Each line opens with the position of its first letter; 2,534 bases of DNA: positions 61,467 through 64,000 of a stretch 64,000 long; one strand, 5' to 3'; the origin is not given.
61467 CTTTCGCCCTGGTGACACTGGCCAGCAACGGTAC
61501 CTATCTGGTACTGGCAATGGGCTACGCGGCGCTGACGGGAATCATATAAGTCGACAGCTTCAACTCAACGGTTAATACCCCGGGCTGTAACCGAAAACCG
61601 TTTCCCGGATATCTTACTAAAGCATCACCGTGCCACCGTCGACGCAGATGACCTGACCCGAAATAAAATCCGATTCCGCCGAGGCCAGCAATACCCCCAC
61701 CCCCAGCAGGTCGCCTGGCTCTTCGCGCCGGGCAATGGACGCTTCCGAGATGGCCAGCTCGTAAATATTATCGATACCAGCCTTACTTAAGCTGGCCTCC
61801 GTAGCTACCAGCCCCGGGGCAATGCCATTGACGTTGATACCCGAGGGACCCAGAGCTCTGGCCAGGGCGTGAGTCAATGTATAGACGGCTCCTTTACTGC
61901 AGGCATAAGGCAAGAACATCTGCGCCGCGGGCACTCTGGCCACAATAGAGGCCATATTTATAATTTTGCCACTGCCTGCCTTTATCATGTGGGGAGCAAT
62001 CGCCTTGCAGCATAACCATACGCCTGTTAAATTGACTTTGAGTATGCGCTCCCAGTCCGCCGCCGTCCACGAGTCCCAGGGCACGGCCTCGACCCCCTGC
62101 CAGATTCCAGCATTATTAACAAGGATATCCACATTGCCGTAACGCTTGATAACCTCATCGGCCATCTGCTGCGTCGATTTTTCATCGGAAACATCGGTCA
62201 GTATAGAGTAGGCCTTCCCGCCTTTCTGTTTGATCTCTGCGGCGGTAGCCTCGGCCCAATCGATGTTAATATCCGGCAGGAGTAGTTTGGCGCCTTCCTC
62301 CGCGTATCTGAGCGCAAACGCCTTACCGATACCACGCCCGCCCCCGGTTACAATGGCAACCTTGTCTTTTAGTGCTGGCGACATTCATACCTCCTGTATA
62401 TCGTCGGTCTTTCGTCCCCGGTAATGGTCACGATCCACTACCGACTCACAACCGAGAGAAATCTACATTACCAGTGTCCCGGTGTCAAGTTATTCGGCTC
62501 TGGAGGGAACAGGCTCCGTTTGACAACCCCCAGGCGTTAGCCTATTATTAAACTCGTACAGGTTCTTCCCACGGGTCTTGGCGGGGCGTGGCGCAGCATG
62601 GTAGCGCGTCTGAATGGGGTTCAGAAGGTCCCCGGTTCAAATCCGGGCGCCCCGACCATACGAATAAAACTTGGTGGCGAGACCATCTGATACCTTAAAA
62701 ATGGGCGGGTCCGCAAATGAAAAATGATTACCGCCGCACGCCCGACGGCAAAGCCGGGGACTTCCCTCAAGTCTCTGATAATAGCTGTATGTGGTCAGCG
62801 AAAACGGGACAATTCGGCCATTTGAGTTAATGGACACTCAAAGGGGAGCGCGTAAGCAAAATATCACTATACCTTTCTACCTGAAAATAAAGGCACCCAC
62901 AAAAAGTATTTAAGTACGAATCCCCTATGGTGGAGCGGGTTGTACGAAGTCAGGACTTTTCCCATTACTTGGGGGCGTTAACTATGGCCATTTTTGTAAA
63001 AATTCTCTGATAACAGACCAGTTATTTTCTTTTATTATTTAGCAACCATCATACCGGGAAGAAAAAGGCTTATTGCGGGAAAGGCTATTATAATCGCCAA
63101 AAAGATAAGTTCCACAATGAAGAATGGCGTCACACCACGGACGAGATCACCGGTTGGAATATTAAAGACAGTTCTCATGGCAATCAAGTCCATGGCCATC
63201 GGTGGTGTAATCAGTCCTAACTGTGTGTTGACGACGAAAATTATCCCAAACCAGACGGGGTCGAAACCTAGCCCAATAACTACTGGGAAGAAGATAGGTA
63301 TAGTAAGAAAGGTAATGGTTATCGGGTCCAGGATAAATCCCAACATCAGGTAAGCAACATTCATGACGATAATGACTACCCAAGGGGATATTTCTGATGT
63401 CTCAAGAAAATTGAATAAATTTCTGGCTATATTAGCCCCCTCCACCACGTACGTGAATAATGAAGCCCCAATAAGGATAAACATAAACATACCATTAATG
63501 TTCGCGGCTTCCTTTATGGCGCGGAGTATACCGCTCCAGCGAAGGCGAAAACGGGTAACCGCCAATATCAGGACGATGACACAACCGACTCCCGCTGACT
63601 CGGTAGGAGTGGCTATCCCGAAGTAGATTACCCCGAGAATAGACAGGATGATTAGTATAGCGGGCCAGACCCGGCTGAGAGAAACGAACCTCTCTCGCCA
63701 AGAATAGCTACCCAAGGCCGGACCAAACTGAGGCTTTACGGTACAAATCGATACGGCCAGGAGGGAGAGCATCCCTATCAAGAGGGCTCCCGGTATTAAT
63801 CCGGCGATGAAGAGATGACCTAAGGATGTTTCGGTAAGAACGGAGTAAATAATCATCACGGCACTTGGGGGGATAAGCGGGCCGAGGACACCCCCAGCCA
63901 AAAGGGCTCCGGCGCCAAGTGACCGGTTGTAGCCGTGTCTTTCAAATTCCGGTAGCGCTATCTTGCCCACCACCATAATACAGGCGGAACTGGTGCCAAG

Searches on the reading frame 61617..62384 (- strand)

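Call 68: search_protein_families(library=pfam, proteins=[window:61617-62384:-])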
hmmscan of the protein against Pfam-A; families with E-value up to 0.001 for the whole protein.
window:61617-62384:- (255 aa): 3 families
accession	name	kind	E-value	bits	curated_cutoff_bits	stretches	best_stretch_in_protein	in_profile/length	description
PF00106.31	adh_short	-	5.3e-57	192.9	26.6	1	8-198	1-187/195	short chain dehydrogenase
PF13561.12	adh_short_C2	-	2e-55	188.4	27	1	17-251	6-234/236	Enoyl-(Acyl carrier protein) reductase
PF08659.16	KR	-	1.3e-07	32.1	22.6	1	11-131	4-125/180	KR domain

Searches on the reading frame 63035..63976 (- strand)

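Call 68: search_protein_families(library=pfam, proteins=[window:63035-63976:-])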
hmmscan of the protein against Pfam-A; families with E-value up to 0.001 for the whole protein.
window:63035-63976:- (313 aa): 1 family
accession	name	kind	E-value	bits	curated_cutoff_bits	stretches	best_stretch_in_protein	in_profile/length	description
PF06808.19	DctM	-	7.5e-62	209.9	23.8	1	3-302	114-413/413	Tripartite ATP-independent periplasmic transporter, DctM component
